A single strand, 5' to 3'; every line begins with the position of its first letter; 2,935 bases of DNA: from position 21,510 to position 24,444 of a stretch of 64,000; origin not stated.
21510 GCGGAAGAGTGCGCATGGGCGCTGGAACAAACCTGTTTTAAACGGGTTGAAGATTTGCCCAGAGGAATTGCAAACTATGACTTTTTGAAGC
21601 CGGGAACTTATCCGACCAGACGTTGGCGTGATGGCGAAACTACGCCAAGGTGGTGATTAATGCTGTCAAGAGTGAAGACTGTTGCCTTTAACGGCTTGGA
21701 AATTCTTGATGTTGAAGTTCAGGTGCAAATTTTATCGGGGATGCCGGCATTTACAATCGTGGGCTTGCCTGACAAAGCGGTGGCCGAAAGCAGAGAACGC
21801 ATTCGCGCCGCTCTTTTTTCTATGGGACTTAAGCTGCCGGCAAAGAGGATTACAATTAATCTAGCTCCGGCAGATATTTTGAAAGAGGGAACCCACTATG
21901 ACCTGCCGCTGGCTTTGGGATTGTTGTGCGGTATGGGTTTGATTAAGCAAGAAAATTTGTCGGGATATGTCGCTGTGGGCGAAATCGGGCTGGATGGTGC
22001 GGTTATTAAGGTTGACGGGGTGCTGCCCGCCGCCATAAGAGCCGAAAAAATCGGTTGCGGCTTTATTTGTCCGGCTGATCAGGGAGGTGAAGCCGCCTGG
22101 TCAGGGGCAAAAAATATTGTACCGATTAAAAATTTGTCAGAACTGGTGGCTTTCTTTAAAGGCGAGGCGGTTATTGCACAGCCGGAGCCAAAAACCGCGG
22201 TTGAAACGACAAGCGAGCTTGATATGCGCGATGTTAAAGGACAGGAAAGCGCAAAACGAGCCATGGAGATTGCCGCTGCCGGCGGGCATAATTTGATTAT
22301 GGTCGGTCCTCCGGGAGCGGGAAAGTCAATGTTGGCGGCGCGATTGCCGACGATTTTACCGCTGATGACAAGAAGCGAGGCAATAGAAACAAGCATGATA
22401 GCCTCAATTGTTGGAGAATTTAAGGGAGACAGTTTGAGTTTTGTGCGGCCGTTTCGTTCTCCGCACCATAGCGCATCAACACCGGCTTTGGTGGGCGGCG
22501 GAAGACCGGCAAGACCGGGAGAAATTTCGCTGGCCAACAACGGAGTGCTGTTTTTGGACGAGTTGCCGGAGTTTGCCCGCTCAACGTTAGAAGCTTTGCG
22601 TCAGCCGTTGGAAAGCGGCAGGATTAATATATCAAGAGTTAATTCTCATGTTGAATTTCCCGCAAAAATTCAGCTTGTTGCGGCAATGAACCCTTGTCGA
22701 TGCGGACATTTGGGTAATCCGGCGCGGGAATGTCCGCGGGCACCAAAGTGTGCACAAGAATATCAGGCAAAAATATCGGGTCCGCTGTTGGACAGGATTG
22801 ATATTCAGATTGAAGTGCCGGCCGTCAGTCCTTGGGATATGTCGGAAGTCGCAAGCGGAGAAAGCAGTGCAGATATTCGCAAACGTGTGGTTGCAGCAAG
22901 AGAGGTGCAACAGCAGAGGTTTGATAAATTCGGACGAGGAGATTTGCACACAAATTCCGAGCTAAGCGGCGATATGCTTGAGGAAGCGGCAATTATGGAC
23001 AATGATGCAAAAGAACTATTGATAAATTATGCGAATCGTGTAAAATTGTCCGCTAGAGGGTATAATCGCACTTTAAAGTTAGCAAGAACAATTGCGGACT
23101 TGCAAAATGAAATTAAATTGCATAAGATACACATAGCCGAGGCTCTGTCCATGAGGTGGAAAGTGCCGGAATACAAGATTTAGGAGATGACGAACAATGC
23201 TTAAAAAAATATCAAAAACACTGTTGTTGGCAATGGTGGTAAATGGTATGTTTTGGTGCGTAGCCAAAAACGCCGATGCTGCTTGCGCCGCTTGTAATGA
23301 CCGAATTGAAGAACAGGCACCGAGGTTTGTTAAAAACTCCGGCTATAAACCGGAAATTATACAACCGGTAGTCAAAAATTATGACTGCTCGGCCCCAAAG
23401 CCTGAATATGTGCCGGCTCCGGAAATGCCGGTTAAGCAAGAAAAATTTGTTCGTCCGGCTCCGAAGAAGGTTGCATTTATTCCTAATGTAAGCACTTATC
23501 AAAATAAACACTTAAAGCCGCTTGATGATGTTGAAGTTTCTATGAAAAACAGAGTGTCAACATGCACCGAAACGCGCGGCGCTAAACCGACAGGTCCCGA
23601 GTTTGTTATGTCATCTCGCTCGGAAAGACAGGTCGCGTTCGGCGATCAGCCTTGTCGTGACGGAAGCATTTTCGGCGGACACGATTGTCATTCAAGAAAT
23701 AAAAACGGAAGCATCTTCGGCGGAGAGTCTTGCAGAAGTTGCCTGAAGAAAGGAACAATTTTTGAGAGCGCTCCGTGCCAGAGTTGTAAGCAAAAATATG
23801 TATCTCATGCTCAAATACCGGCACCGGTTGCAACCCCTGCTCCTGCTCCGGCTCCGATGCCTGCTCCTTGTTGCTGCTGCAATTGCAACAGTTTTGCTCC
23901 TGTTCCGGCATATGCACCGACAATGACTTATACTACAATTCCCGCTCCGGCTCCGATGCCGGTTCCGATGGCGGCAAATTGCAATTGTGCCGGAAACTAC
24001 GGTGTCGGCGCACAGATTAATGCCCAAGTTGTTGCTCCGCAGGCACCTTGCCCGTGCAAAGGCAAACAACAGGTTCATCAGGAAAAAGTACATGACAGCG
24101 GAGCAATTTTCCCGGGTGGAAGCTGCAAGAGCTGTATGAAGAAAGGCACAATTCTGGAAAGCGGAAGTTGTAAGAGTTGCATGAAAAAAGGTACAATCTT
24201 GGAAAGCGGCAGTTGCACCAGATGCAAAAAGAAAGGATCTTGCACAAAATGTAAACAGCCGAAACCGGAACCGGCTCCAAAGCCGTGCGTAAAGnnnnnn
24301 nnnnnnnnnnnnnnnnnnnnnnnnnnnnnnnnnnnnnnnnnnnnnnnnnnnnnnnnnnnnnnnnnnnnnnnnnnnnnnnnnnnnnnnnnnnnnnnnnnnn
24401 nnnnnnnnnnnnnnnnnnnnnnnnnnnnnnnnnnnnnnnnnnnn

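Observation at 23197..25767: Secreted CxxC-repeat protein ending in a dead trypsin-fold domain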

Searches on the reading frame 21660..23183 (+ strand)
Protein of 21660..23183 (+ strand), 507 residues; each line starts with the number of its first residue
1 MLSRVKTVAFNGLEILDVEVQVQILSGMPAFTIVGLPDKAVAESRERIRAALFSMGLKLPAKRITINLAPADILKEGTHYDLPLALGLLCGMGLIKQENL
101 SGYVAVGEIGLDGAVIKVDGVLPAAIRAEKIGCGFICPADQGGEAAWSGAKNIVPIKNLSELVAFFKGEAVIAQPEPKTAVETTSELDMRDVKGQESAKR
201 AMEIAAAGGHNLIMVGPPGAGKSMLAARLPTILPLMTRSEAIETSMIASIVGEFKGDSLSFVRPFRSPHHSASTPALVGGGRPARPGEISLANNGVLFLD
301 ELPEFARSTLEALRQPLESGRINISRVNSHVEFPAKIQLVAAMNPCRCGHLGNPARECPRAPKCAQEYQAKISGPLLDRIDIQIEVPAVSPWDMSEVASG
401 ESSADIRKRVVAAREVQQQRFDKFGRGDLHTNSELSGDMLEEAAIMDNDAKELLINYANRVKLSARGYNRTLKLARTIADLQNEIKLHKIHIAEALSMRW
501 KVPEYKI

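Call 15: search_protein_families(library=pfam, proteins=[window:21660-23183:+], max_evalue=0.001)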
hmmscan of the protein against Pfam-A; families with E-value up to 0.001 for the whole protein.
window:21660-23183:+ (507 aa): 6 families
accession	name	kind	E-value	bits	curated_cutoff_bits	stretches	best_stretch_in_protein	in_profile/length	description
PF01078.27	Mg_chelatase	-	1.6e-93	312.3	20.3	1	188-390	1-203/207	Magnesium chelatase, subunit ChlI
PF13541.12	ChlI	-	4.3e-37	127.2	27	1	20-139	1-119/121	Subunit ChlI of Mg-chelatase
PF13335.12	Mg_chelatase_C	-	3.7e-27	95.2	26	1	400-499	1-94/94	Magnesium chelatase, subunit ChlI C-terminal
PF07728.20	AAA_5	-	1.2e-08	35.5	22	1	211-347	1-125/139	AAA domain (dynein-related subfamily)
PF00493.29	MCM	-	5.6e-07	29.3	23.3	1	286-347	114-175/224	MCM P-loop domain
PF00158.32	Sigma54_activat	-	7.8e-07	29.4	20.2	1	199-344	12-142/168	Sigma-54 interaction domain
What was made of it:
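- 21660..23183 (+): ComM/YifB Mg-chelatase-like AAA+ ATPase. It is cytoplasmic and lies 13 nt upstream of the pseudo-protease gene. Pfam Mg_chelatase/ChlI/Mg_chelatase_C (call 15).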

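Call 62: search_protein_families(library=ncbifam, proteins=[window:21660-23183:+], max_evalue=0.1)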
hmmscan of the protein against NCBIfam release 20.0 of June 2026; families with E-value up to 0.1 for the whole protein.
window:21660-23183:+ (507 aa): 26 families (the best 25 are shown)
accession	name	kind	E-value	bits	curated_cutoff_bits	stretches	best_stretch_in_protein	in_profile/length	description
TIGR00368.1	TIGR00368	hypoth_equivalog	1.9e-165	551.2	362.4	1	9-499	5-499/499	YifB family Mg chelatase-like AAA ATPase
NF007365.0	PRK09862.1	equivalog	9.5e-131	436.8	530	1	2-499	3-492/506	YifB family Mg chelatase-like AAA ATPase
NF038308.1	RNA_repair_RtcR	equivalog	1e-07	31.2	650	1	184-344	179-327/530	RNA repair transcriptional activator RtcR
TIGR02902.1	spore_lonB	equivalog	3.7e-06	25.8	723.3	1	184-319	59-201/531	ATP-dependent protease LonB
TIGR00764.1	lon_rel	equivalog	1.8e-05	23.6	516.6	1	190-235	18-63/608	ATP-dependent protease LonB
TIGR02442.1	Cob-chelat-sub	hypoth_equivalog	0.00011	20.8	779.45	1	276-345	110-179/641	putative cobaltochelatase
NF000868.0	PRK00080.1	equivalog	0.0003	19.8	282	0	290-324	99-133/330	Holliday junction branch migration DNA helicase RuvB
TIGR02031.1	BchD-ChlD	equivalog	0.00041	19.2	499.55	1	277-346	75-144/608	magnesium chelatase ATPase subunit D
TIGR00635.1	ruvB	equivalog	0.00092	18.3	299.05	0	210-227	31-48/305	Holliday junction branch migration DNA helicase RuvB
NF003451.0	PRK05022.1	equivalog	0.0019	17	476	1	280-344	271-333/512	nitric oxide reductase transcriptional regulator NorR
TIGR03922.1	T7SS_EccA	equivalog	0.0019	16.8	466.65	1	198-258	302-363/557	type VII secretion AAA-ATPase EccA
TIGR02974.1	phageshock_pspF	equivalog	0.0023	17.2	443.55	1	280-344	80-142/336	phage shock protein operon transcriptional activator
TIGR01842.1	type_I_sec_PrtD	subfamily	0.0072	14.9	510.15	1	155-229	290-364/544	type I secretion system permease/ATPase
NF006743.0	PRK09270.1-2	equivalog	0.015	14.3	227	1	192-233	10-52/217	nucleoside/nucleotide kinase family protein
NF008485.2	PRK11388.1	equivalog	0.017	13.4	551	1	282-343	412-471/643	dihydroxyacetone kinase operon transcriptional regulator DhaR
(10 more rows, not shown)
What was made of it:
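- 21660..23183 (+): TIGR00368 551 bits (call 62).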

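Call 66: search_protein_families(library=padloc, proteins=[window:21660-23183:+], max_evalue=0.01)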
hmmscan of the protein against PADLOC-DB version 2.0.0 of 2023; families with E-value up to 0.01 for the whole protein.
window:21660-23183:+ (507 aa): 5 families
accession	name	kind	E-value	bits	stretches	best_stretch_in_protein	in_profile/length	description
PDLC01993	RtcR--CARF_AAA_HTH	-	7.2e-08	29.3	1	191-343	186-326/523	-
PDLC01994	RtcR_PspF1--CARF_AAA_HTH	-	0.00053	17.2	1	282-344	239-299/468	-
PDLC01995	RtcR_PspF2--CARF_AAA_HTH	-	0.0012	16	0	281-344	249-310/481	-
PDLC04140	mad8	-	0.0048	14.5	0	191-229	9-47/314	mads_8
PDLC05009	PDC-S37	-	0.005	12.6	0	147-223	246-322/1550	-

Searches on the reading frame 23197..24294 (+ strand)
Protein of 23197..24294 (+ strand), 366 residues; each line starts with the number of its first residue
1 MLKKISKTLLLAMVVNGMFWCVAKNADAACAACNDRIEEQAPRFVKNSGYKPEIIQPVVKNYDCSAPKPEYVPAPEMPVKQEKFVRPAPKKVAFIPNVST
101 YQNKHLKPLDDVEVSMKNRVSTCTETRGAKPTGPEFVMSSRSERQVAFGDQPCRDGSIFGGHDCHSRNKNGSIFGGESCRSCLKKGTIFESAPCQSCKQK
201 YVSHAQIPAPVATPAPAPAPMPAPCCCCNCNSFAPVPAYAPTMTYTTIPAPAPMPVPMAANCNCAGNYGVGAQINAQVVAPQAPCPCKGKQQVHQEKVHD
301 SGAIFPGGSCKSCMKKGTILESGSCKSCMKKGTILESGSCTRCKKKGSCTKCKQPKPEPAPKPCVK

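Call 34: search_protein_families(library=pfam, proteins=[window:23197-24294:+], max_evalue=1)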
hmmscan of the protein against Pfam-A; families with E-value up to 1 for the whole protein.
window:23197-24294:+ (366 aa): 1 family
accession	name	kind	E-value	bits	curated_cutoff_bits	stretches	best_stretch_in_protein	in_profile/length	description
PF00645.25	zf-PARP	-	0.59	11.3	39.3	1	23-50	3-30/87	Poly(ADP-ribose) polymerase and DNA-Ligase Zn-finger region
